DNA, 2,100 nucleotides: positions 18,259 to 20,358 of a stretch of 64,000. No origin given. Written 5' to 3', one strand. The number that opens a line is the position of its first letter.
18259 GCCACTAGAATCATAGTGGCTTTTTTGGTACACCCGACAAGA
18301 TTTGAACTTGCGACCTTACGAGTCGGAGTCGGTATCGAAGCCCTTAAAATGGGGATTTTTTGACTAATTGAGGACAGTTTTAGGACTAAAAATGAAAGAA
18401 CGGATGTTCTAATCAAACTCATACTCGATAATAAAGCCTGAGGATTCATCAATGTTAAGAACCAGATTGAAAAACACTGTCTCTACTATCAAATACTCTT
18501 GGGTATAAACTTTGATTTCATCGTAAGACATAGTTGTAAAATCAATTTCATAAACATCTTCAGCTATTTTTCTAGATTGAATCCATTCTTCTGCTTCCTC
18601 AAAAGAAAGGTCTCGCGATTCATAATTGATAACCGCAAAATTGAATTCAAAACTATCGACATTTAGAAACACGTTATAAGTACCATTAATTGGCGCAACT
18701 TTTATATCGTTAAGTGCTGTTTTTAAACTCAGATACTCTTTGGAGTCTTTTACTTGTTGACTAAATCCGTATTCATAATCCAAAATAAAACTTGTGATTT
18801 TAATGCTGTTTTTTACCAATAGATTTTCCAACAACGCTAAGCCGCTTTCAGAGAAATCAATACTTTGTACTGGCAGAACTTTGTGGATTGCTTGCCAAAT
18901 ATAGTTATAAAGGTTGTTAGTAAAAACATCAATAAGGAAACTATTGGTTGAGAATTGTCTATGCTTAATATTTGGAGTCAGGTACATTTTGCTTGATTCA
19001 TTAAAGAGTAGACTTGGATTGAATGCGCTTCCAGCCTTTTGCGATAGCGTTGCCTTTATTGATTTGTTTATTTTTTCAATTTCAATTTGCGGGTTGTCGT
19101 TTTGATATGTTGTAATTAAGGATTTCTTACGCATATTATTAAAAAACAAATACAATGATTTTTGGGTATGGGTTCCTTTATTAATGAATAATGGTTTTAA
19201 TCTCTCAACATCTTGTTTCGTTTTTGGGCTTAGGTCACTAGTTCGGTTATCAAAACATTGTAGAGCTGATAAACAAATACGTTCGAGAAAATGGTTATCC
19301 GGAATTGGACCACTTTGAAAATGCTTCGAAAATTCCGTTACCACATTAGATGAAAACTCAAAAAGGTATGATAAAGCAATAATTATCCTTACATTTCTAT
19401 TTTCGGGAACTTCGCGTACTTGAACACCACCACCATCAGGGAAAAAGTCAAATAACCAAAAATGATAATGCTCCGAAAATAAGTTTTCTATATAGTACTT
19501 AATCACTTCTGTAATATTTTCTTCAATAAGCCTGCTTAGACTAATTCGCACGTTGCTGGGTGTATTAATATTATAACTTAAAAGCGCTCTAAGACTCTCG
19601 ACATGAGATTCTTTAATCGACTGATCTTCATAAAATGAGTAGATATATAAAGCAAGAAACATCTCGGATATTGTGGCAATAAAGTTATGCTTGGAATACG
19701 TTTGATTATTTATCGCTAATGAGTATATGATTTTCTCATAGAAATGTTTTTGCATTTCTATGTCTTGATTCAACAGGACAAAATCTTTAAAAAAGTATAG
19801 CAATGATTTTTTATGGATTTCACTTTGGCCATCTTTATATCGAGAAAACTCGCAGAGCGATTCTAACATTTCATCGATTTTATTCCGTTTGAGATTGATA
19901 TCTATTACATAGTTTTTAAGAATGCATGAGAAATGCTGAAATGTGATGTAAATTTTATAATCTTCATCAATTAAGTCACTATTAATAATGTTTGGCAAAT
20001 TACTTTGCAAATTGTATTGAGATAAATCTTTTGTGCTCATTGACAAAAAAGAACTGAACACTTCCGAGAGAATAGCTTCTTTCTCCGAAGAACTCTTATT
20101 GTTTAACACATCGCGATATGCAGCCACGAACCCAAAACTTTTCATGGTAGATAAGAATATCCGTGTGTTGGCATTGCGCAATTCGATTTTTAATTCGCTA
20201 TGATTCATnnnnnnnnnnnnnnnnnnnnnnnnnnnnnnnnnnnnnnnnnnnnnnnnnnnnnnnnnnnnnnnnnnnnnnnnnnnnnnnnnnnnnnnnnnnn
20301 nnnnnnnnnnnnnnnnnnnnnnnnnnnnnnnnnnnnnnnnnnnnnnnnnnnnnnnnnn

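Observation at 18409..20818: Uncharacterised two-gene module (4TM protein + ~600-aa protein) between the integrase and the att site: candidate new defence/Abi system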

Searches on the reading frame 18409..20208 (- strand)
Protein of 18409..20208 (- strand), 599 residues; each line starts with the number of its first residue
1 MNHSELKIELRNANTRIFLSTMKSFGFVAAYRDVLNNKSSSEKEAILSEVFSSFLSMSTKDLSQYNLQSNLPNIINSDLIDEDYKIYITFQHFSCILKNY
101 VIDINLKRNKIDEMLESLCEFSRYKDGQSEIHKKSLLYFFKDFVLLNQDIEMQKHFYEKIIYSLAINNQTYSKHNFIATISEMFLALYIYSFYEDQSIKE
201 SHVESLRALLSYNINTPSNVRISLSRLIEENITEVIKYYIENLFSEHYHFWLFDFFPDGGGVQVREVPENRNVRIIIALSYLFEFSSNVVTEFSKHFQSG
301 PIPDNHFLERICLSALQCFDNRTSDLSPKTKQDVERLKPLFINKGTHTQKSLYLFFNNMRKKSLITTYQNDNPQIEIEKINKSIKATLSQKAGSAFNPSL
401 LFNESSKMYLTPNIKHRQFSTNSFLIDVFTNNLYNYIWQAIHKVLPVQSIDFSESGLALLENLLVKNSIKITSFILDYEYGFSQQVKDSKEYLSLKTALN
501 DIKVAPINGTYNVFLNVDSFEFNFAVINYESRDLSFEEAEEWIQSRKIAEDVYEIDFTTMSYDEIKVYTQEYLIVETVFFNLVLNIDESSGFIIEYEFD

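Call 3: search_protein_families(library=pfam, proteins=[window:18409-20208:-], max_evalue=1)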
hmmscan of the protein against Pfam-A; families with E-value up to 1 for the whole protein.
window:18409-20208:- (599 aa): 0 families

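Call 4: search_protein_families(library=padloc, proteins=[window:18409-20208:-], max_evalue=1)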
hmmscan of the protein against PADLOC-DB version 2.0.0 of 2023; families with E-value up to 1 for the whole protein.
window:18409-20208:- (599 aa): 0 families

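Call 5: search_protein_families(library=phrogs, proteins=[window:18409-20208:-], max_evalue=1)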
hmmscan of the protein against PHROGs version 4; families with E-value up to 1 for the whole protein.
window:18409-20208:- (599 aa): 1 family
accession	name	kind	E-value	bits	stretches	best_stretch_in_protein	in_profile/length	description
phrog_35091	-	unknown function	0.11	13.4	0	76-110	10-44/54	-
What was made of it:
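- On Phage superinfection-exclusion proteins (Ltp, Sie, Imm): No PHROGs or Pfam hit (calls 3, 5).
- There is no PHROGs or Pfam Sie/Ltp/Imm-type hit (calls 3, 5).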

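Call 6: search_protein_families(library=ncbifam, proteins=[window:18409-20208:-], max_evalue=1)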
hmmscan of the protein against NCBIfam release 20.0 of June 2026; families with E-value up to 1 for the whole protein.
window:18409-20208:- (599 aa): 0 families

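Call 10: find_homologous_proteins(query=window:18409-20208:-, max_evalue=0.001)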
Query window:18409-20208:- (599 aa): 1 proteins with E <= 0.001 among 8000 candidates.
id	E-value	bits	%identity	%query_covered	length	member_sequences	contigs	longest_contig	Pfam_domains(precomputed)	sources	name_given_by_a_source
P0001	1.2e-158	547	46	100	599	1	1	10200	-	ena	-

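Call 11: find_encoding_contigs(protein=P0001, flank=10000)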
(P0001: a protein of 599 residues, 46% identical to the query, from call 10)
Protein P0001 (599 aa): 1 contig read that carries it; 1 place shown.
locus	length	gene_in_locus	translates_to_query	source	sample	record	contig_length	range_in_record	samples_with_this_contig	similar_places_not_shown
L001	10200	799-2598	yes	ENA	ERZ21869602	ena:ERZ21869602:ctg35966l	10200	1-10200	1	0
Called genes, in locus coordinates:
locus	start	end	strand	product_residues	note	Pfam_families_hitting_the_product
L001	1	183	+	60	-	?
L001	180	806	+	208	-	-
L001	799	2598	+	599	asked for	-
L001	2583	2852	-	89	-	-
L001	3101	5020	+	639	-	PF20604:DUF6798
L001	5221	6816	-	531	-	PF00270:DEAD, PF04851:ResIII (weak), PF00271:Helicase_C, PF03880:DbpA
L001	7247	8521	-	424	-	-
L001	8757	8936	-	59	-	-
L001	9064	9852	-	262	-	-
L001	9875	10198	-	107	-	?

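Call 24: search_protein_representatives(alignment_id=A1)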
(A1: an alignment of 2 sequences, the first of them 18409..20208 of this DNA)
Query: 2 sequences, 599 profile positions. Proteins with E-value up to 0.001 (for the whole library): 98; up to 1e-10: 67; up to 1e-30: 28. The best 98 are listed.
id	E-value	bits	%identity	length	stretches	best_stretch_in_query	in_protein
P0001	0.0e+00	1184.2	-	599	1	1-599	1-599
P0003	6.4e-58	213.2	-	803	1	17-596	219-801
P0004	2.2e-56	208.1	-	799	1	4-598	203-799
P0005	1.8e-50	188.6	-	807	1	9-597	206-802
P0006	5.2e-47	177.2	-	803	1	16-597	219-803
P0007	2.3e-46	175.1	-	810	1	14-598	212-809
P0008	2.4e-44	168.4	-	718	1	17-596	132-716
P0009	3.0e-43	164.8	-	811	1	16-598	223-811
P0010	7.4e-41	156.9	-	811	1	15-596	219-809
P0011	1.4e-38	149.3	-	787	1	15-597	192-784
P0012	1.4e-36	142.7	-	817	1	16-597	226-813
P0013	2.1e-36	142.2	-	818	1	16-596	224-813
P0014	2.7e-36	141.8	-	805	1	8-595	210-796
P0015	2.8e-36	141.7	-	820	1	16-598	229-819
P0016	7.0e-36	140.4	-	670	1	4-595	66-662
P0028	4.0e-31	124.7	-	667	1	54-597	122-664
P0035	1.5e-26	109.6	-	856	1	8-597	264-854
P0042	1.4e-22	96.6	-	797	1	8-599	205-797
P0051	4.6e-18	81.6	-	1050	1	76-591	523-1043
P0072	9.6e-09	50.8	-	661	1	82-587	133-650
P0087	2.0e-06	43.1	-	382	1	13-262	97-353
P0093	1.1e-04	37.4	-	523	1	88-207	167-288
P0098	5.4e-04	35.2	-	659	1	87-539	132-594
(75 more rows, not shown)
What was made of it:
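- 18409..20208 (-): Gene for the 599-aa cytoplasmic half. Residues 1-~395 form an all-alpha HEAT/ARM-like solenoid and residues ~400-599 form an alpha/beta domain. It corresponds to residues ~210-800 of the fused family. The profile search gave 98 hits at E<=1e-3 and 28 at E<=1e-30, mostly ~800-aa proteins matched at ~210-800 (call 24).
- On Unnamed ~800-aa 4TM-solenoid-alpha/beta family (defined here): Query residues 1-599 align to ~210-800 of ~800-aa proteins (call 24).
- Profile search: 98 hits, nearly all ~800 aa, with the query matching ~210-800 (call 24).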

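Call 27: search_protein_families(library=pfam, alignment_id=A2, max_evalue=0.01)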
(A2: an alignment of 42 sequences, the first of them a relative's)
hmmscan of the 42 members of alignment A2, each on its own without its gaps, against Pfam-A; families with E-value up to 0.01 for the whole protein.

A. member 1, P0003 (803 aa): 0 families

B. families by the number of members that match (of 42 scanned): 5 families
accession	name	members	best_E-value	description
PF04055.27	Radical_SAM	1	2.2e-10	Radical SAM superfamily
PF13186.11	SPASM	1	0.0006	Iron-sulfur cluster-binding domain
PF18052.6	Rx_N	1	0.0026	Rx N-terminal domain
PF12650.12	DUF3784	1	0.0031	Domain of unknown function (DUF3784)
PF10551.15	MULE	1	0.0037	MULE transposase domain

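Call 28: search_protein_families(library=padloc, alignment_id=A2, max_evalue=0.01)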
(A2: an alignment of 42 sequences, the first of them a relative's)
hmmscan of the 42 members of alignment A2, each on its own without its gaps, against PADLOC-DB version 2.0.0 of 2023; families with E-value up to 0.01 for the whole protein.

A. member 1, P0003 (803 aa): 0 families

B. families by the number of members that match (of 42 scanned): 1 family
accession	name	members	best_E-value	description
PDLC02903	pVip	1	7.5e-08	Viperins not associated with kinases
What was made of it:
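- On Kiwa: None among 42 fused relatives (calls 27, 28).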

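Call 29: find_homologous_proteins(query=A2, max_evalue=0.00001)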
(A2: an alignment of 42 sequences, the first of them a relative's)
Query A2 (42 sequences) (803 aa, profile of the alignment): 5 proteins with E <= 0.00001 among 8000 candidates.
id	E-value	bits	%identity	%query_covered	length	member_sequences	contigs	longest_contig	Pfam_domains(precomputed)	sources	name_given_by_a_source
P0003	2.3e-257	875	100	100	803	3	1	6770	-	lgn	-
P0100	4.5e-253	860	55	100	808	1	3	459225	-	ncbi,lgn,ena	-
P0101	1.1e-249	849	31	97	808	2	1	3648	-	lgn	-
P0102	1.3e-248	846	31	98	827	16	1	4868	-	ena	-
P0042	6.4e-216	738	30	98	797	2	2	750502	-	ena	-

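Call 30: find_encoding_contigs(protein=P0100, flank=10000, max_places=4)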
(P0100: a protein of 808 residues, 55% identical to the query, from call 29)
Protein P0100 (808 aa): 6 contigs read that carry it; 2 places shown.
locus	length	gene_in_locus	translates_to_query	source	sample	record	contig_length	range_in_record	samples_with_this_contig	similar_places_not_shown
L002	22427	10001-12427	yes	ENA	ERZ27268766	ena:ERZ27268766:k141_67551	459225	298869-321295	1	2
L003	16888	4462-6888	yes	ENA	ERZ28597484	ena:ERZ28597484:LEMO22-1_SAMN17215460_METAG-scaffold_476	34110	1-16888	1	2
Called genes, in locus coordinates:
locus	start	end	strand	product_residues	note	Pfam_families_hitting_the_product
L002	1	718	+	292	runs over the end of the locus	PF19293:CdaA_N, PF02457:DAC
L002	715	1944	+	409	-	PF07949:YbbR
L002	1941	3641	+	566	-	PF28550:DUF8436, PF00890:FAD_binding_2 (faint), PF01266:DAO (faint), PF03486:HI0933_like (weak), PF07992:Pyr_redox_2 (weak), PF13450:NAD_binding_8 (faint), PF21688:FAD-depend_C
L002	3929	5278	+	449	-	PF02878:PGM_PMM_I, PF02879:PGM_PMM_II, PF02880:PGM_PMM_III, PF00408:PGM_PMM_IV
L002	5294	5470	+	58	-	-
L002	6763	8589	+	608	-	PF13522:GATase_6, PF13537:GATase_7, PF01380:SIS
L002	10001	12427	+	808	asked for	-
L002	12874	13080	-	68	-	PF06803:DUF1232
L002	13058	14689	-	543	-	-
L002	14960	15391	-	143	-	-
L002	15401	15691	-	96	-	-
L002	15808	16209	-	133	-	PF05635:23S_rRNA_IVP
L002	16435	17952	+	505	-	PF12161:HsdM_N, PF02384:N6_Mtase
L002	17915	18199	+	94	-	-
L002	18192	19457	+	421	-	PF01420:Methylase_S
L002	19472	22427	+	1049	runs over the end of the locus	PF04313:HSDR_N, PF04851:ResIII, PF18766:SWI2_SNF2, PF22679:T1R_D3-like, PF11867:T1RH-like_C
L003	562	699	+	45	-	-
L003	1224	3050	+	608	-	PF13522:GATase_6, PF13537:GATase_7, PF01380:SIS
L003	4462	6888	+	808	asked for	-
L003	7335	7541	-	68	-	PF06803:DUF1232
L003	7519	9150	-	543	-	-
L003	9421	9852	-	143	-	-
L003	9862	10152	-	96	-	-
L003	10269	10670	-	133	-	PF05635:23S_rRNA_IVP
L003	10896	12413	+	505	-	PF12161:HsdM_N, PF02384:N6_Mtase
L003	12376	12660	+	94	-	-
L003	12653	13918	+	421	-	PF01420:Methylase_S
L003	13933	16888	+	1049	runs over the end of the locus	PF04313:HSDR_N, PF04851:ResIII, PF18766:SWI2_SNF2, PF22679:T1R_D3-like, PF11867:T1RH-like_C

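Call 31: find_encoding_contigs(protein=P0042, flank=10000, max_places=4)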
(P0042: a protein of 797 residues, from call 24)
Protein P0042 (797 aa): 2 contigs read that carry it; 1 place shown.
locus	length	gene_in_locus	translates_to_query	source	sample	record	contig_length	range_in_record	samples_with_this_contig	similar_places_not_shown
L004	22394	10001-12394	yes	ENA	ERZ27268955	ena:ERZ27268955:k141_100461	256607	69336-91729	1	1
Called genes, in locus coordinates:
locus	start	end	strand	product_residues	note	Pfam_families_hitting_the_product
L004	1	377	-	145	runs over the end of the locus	PF13420:Acetyltransf_4 (weak), PF13527:Acetyltransf_9, PF00583:Acetyltransf_1, PF13508:Acetyltransf_7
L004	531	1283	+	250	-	PF08867:FRG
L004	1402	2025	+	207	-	PF02589:LUD_dom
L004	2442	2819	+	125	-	PF03965:Penicillinase_R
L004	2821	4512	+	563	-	PF05569:Peptidase_M56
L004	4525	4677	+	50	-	-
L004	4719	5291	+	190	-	PF00027:cNMP_binding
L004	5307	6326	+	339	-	PF00106:adh_short, PF08659:KR (weak), PF01370:Epimerase (weak), PF13561:adh_short_C2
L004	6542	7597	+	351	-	PF00392:GntR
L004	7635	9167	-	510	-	PF00931:NB-ARC (faint), PF02463:SMC_N, PF03193:RsgA_GTPase (faint), PF20720:nSTAND3 (faint), PF00005:ABC_tran, PF00006:ATP-synt_ab (faint), PF12848:ABC_tran_Xtn, PF00005:ABC_tran, +10 more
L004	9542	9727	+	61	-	-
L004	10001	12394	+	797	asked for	-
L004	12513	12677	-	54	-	-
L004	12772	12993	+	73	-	PF12844:HTH_19, PF13560:HTH_31, PF01381:HTH_3, PF22495:HTH_92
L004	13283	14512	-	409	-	PF07690:MFS_1 (weak), PF12832:MFS_1_like, PF07690:MFS_1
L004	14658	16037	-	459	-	PF00206:Lyase_1, PF14698:ASL_C2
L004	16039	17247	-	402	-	PF00764:Arginosuc_synth, PF20979:Arginosuc_syn_C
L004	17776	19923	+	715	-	PF00301:Rubredoxin (weak), PF21349:RUBY_RBDX (weak), PF01613:Flavin_Reduct, PF03063:Prismane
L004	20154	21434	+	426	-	-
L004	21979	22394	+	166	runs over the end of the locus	PF02075:RuvC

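Call 46: find_related_loci(query=A1, collection=genome_contigs, flank=10000)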
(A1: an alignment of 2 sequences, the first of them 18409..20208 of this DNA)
Query A1 (599 aa) in genome_contigs; peptide patterns used: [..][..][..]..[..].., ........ (x = any residue, [..] = any of these).
242 stretches matched a pattern, but none encodes a relative of the query by tblastn (E <= 1e-3).

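Call 47: find_related_loci(query=A5, collection=genome_contigs, flank=10000)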
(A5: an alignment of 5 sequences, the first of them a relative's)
Query A5 (808 aa) in genome_contigs; peptide patterns used: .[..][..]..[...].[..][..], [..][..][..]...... (x = any residue, [..] = any of these).
150 stretches matched a pattern; 3 encode a relative of the query (tblastn E <= 1e-3); 3 distinct loci.
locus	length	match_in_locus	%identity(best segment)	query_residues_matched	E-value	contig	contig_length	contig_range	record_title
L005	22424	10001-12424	100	1-808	0e+0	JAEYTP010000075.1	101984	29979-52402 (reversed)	MAG: Bacillota bacterium isolate OH_CBlB_136 k127_1617473, whole genome shotgun sequence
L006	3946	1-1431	32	331-805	9e-74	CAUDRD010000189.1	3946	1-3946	MAG TPA_asm: uncultured Oscillospiraceae bacterium isolate SRR17798027_bin.25_MetaWRAP_v1.3_MAG genome assembly, contig:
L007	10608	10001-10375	30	381-499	7e-6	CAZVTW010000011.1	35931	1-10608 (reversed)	MAG TPA_asm: uncultured Bacteroidales bacterium isolate binchicken_co8_117 genome assembly, contig: NODE_1351_length_359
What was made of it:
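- L002/L003/L005: type I hsdMSR, downstream of glmS (calls 30, 47).
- Tried and rejected: Genome scans: the first, with A1, found no relative (call 46); the second, with A5, gave 3 loci (call 47).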

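Call 48: find_related_loci(query=A5, collection=viral_contigs, flank=10000)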
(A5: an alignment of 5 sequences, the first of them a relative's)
Query A5 (808 aa) in viral_contigs; peptide patterns used: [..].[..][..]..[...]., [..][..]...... (x = any residue, [..] = any of these).
73 stretches matched a pattern, but none encodes a relative of the query by tblastn (E <= 1e-3).

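Call 49: find_related_loci(query=A1, collection=viral_contigs, flank=10000)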
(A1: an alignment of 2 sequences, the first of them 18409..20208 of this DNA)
Query A1 (599 aa) in viral_contigs; peptide patterns used: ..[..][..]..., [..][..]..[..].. (x = any residue, [..] = any of these).
464 stretches matched a pattern, but none encodes a relative of the query by tblastn (E <= 1e-3).

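Call 51: list_cluster_members(proteins=[P0002, window:18409-20208:-, window:18409-20226:-, window:20820-21875:-, P0100, P0042, P0001, window:17164-18225:+, window:56685-58349:+])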
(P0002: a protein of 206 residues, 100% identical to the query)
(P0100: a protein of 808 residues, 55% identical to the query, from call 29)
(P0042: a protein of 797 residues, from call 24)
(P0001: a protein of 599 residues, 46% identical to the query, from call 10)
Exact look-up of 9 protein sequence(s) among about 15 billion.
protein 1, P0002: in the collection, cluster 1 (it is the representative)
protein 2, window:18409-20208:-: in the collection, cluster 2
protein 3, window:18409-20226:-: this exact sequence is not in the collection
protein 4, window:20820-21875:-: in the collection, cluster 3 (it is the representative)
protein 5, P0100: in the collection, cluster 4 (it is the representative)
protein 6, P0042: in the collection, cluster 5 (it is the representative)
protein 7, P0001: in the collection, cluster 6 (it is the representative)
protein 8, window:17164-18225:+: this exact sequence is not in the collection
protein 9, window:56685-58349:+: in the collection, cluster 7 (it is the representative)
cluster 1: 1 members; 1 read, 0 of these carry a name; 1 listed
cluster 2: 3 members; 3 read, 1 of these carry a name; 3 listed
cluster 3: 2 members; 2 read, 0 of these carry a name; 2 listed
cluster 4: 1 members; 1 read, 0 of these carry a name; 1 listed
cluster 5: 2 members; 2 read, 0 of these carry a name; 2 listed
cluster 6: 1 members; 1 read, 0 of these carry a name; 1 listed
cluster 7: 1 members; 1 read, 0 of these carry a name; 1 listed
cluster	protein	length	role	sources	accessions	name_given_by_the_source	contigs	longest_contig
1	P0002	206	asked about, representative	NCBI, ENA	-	-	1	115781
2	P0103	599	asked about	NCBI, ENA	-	-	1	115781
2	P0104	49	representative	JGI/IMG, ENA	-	-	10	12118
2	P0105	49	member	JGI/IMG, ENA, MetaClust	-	\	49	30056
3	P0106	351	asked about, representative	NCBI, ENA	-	-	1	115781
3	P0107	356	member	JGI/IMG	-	-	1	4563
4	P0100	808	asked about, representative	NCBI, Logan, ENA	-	-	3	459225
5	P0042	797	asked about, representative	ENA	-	-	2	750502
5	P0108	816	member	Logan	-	-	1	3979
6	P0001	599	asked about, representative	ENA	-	-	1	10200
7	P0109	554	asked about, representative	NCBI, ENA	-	-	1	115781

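Call 52: find_encoding_contigs(protein=window:18409-20208:-, flank=2000, max_places=5)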
Protein window:18409-20208:- (599 aa): no gene with exactly this product is on record in the collection.

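Call 53: predict_structure(alignment_id=A4)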
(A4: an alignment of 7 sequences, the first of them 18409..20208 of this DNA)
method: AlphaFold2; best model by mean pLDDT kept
length: 599 residues; sequences in the alignment: 7
mean_pLDDT: 81.0   pTM: 0.68
mean pLDDT of the five models: 81.0, 80.6, 80.6, 75.7, 75.2
residues with pLDDT >= 90: 118; 70-90: 377; 50-70: 91; < 50: 13
segments of 3 or more residues with pLDDT < 50: 259-262
pLDDT, mean of each block of 10 residues (from residue 1): 73 91 89 88 88 87 74 86 88 88 86 88 78 89 87 92 86 81 90 73 89 77 89 89 66 55 63 89 73 74 66 91 90 90 71 88 70 66 78 64 71 66 72 79 87 86 90 70 81 87 72 84 84 86 91 88 85 80 87 79
secondary structure, 60 per line:
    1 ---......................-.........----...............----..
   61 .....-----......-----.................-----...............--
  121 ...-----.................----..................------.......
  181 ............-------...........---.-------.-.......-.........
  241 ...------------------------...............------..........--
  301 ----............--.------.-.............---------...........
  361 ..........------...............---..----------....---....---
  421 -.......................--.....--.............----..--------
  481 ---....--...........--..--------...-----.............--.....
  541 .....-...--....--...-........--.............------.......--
elements in order: H4-25 H27-35 H40-54 H59-65 H71-76 H82-98 H104-118 H129-145 H150-167 H174-192 H200-210 H224-230 H232-243 H268-282 H289-298 H305-316 H328-340 H350-370 H377-391 E407-410 E414-417 H422-444 E447-451 H454-466 H484-487 H490-500 E513-515 E521-533 H536-545 E547-549 E552-555 E558-560 H562-569 E572-584 E591-597
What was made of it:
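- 18409..20208 (-): AF2 pLDDT 81, pTM 0.68 (call 53).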
